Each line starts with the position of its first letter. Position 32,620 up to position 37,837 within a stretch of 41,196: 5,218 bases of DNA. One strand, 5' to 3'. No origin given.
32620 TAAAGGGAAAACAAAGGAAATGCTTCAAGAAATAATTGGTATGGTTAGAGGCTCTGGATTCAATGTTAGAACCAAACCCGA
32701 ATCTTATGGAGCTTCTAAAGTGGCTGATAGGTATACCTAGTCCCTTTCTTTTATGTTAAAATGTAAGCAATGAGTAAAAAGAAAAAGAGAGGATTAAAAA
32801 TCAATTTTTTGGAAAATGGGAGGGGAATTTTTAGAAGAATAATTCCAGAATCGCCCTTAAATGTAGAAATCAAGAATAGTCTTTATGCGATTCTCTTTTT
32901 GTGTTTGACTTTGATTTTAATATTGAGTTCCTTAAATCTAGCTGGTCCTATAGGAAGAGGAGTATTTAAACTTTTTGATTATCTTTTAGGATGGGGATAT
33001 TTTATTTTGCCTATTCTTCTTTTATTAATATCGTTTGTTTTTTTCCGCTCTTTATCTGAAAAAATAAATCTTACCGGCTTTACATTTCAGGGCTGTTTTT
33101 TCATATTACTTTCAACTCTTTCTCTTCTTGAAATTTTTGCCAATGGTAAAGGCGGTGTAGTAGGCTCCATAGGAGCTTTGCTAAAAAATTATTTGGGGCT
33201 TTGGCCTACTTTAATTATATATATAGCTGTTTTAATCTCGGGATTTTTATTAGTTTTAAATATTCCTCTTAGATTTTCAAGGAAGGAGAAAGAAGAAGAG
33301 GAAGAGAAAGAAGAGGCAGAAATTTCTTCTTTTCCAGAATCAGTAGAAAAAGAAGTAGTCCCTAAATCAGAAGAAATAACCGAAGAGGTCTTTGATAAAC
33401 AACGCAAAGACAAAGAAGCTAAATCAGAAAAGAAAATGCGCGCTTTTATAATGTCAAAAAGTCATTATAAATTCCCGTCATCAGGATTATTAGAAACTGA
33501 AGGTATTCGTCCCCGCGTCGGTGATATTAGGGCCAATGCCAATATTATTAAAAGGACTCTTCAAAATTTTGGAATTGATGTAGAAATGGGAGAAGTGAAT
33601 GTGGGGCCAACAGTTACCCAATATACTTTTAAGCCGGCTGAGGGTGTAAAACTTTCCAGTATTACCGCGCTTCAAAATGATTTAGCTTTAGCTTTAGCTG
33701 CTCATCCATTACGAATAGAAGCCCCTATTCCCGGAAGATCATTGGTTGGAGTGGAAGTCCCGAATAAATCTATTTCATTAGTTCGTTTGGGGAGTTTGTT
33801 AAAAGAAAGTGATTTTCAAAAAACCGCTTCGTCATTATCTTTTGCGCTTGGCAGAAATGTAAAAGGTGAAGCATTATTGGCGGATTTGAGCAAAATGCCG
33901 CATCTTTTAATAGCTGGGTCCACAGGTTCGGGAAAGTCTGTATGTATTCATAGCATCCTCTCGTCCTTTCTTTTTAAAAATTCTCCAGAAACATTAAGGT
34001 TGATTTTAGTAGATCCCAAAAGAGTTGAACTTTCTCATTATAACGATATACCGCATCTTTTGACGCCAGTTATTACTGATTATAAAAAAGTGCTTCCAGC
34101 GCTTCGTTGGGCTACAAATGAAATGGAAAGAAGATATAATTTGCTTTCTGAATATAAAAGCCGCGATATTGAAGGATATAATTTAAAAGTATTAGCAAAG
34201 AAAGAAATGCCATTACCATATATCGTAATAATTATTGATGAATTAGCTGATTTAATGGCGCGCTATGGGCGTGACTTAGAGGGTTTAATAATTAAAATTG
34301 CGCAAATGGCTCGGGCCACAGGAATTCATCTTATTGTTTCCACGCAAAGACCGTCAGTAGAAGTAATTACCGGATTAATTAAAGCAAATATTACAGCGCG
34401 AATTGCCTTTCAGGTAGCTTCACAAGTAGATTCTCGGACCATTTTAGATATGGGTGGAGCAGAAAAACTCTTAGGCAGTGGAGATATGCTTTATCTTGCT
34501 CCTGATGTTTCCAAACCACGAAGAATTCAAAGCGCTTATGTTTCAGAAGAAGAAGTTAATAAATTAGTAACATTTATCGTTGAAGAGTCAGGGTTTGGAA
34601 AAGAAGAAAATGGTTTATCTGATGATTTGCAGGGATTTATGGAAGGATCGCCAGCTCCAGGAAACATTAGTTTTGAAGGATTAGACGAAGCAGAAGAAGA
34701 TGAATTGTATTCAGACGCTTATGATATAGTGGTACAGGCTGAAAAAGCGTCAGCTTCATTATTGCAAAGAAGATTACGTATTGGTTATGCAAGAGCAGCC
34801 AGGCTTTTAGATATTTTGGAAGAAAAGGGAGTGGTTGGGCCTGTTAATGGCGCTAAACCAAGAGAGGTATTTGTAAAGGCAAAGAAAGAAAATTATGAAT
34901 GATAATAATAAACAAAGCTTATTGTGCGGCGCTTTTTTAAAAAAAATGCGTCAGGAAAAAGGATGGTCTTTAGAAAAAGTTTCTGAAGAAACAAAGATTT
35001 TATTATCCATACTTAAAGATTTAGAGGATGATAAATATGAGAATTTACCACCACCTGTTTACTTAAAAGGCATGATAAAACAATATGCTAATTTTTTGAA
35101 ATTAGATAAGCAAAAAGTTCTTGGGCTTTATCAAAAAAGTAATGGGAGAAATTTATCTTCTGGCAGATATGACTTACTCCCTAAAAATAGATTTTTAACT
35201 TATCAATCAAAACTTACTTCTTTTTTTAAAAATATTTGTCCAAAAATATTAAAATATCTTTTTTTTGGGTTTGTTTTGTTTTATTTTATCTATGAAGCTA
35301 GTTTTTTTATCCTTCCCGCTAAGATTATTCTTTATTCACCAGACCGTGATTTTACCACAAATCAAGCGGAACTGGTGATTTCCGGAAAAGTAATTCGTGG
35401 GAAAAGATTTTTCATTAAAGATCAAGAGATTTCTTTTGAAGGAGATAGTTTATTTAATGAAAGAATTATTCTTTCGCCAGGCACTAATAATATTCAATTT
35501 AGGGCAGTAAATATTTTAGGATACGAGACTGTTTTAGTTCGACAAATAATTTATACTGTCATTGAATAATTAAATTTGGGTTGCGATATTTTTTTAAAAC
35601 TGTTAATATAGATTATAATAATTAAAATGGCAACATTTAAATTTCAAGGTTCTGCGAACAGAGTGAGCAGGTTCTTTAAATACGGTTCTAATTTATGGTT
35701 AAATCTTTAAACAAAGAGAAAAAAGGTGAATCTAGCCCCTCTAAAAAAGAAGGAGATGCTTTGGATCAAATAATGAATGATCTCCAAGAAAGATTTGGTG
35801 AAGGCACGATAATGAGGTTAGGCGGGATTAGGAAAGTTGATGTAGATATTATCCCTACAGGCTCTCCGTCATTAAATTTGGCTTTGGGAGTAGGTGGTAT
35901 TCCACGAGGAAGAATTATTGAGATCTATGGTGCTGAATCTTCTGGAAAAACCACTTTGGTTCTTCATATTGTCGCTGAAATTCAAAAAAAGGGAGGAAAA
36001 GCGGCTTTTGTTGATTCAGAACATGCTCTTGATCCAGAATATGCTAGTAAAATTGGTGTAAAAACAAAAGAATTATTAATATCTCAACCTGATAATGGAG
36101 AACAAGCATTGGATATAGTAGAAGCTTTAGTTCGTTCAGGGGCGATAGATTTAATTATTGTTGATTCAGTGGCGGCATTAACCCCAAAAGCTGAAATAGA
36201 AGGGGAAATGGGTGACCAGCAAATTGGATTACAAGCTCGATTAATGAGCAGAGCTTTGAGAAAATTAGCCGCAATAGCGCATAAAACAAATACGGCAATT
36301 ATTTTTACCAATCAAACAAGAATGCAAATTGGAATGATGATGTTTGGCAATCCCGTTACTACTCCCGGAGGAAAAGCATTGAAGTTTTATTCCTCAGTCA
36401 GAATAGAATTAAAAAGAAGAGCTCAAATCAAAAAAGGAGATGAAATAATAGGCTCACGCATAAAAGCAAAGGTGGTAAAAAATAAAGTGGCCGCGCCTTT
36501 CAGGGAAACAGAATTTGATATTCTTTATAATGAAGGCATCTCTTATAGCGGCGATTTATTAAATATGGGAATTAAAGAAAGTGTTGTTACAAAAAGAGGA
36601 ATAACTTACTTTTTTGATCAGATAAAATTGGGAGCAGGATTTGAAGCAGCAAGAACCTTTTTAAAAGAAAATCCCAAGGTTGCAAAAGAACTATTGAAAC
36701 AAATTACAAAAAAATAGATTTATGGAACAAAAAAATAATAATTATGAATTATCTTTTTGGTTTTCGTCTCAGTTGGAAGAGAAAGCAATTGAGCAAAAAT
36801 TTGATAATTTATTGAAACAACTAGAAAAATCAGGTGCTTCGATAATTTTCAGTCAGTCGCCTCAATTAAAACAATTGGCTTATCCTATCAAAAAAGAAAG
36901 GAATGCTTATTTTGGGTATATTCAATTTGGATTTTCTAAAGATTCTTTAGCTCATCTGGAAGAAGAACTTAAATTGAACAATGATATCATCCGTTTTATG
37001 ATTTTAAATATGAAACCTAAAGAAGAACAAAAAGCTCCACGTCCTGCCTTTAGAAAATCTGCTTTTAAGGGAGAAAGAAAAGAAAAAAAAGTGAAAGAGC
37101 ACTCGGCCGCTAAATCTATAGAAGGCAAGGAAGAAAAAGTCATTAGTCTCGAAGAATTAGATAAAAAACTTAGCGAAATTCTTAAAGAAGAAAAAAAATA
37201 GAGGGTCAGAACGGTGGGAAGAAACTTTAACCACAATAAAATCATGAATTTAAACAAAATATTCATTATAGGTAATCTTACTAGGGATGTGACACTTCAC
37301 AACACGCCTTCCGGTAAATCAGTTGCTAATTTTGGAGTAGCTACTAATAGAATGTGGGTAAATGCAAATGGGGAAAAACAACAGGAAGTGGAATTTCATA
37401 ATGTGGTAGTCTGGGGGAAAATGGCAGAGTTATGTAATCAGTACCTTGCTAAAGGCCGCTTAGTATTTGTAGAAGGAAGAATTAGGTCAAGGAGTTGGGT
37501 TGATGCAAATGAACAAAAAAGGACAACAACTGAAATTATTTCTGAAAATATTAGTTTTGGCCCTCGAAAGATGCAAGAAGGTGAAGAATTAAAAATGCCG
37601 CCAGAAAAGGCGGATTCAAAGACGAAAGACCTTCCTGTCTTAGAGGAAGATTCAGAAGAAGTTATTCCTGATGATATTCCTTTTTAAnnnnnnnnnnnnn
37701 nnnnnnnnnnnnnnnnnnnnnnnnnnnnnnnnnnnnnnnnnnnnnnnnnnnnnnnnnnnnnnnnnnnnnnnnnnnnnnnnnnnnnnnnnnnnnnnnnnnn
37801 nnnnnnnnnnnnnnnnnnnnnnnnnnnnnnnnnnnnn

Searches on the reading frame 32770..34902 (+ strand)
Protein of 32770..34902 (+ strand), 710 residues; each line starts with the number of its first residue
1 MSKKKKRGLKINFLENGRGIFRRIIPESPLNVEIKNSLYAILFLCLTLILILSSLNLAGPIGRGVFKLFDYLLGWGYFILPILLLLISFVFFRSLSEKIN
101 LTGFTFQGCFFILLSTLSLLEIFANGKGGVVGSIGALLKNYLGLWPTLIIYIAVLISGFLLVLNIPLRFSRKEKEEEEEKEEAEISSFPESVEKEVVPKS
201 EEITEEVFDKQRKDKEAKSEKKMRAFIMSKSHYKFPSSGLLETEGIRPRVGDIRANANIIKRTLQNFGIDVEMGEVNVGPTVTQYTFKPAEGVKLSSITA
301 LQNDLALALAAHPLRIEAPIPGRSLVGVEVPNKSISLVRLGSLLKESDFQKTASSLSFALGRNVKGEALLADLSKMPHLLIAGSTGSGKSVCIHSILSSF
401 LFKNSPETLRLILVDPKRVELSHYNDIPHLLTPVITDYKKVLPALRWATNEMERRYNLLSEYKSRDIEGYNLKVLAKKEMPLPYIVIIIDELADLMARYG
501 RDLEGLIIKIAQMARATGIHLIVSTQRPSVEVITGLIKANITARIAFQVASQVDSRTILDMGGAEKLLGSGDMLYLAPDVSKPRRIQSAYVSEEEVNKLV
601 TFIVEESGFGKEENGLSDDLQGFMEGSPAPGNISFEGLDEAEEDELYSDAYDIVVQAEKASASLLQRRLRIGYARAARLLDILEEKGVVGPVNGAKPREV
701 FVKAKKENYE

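Call 69: search_protein_families(library=pfam, proteins=[window:32770-34902:+], max_evalue=0.00001)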
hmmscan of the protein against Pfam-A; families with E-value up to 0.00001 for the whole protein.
window:32770-34902:+ (710 aa): 3 families
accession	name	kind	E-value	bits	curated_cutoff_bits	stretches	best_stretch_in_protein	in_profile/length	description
PF01580.24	FtsK_SpoIIIE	-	1.4e-57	195.1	24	1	342-530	4-221/221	FtsK/SpoIIIE family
PF17854.6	FtsK_alpha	-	1.4e-27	96.2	22.9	1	236-332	2-101/101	FtsK alpha domain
PF09397.16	FtsK_gamma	-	5.6e-27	93.7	30.6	1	642-702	2-62/63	Ftsk gamma domain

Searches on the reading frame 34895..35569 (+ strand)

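Call 83: search_protein_families(library=pfam, proteins=[window:34895-35569:+], max_evalue=0.001)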
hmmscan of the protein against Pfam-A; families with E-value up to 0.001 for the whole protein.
window:34895-35569:+ (224 aa): 2 families
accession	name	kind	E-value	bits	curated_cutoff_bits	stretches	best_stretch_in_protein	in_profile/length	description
PF13413.12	HTH_25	-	9.8e-22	77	24.6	1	15-75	2-62/62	Helix-turn-helix domain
PF12844.13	HTH_19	-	1.8e-10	41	30.2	1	12-80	1-63/64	Helix-turn-helix domain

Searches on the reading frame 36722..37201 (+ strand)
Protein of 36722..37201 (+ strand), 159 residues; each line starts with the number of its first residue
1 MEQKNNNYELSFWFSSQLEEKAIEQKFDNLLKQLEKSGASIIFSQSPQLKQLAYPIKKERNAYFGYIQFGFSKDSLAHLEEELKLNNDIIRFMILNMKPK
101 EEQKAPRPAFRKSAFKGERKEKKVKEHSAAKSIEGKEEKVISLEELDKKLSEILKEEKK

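Call 83: search_protein_families(library=pfam, proteins=[window:36722-37201:+], max_evalue=0.001)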
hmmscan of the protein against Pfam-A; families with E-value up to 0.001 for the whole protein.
window:36722-37201:+ (159 aa): 1 family
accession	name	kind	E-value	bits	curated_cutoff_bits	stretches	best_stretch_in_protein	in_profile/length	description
PF01250.22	Ribosomal_S6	-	2.6e-17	63.2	27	1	7-95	1-89/90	Ribosomal protein S6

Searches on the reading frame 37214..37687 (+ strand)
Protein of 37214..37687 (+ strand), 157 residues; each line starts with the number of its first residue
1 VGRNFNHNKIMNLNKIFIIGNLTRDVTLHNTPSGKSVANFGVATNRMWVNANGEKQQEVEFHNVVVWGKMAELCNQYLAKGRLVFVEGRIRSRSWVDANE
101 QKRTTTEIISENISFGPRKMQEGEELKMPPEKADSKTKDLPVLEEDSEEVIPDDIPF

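Call 83: search_protein_families(library=pfam, proteins=[window:37214-37687:+], max_evalue=0.001)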
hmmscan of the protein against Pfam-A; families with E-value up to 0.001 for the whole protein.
window:37214-37687:+ (157 aa): 1 family
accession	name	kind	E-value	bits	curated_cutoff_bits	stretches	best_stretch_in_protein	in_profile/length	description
PF00436.31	SSB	-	8.3e-37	125.9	26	1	13-115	1-103/104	Single-strand binding protein family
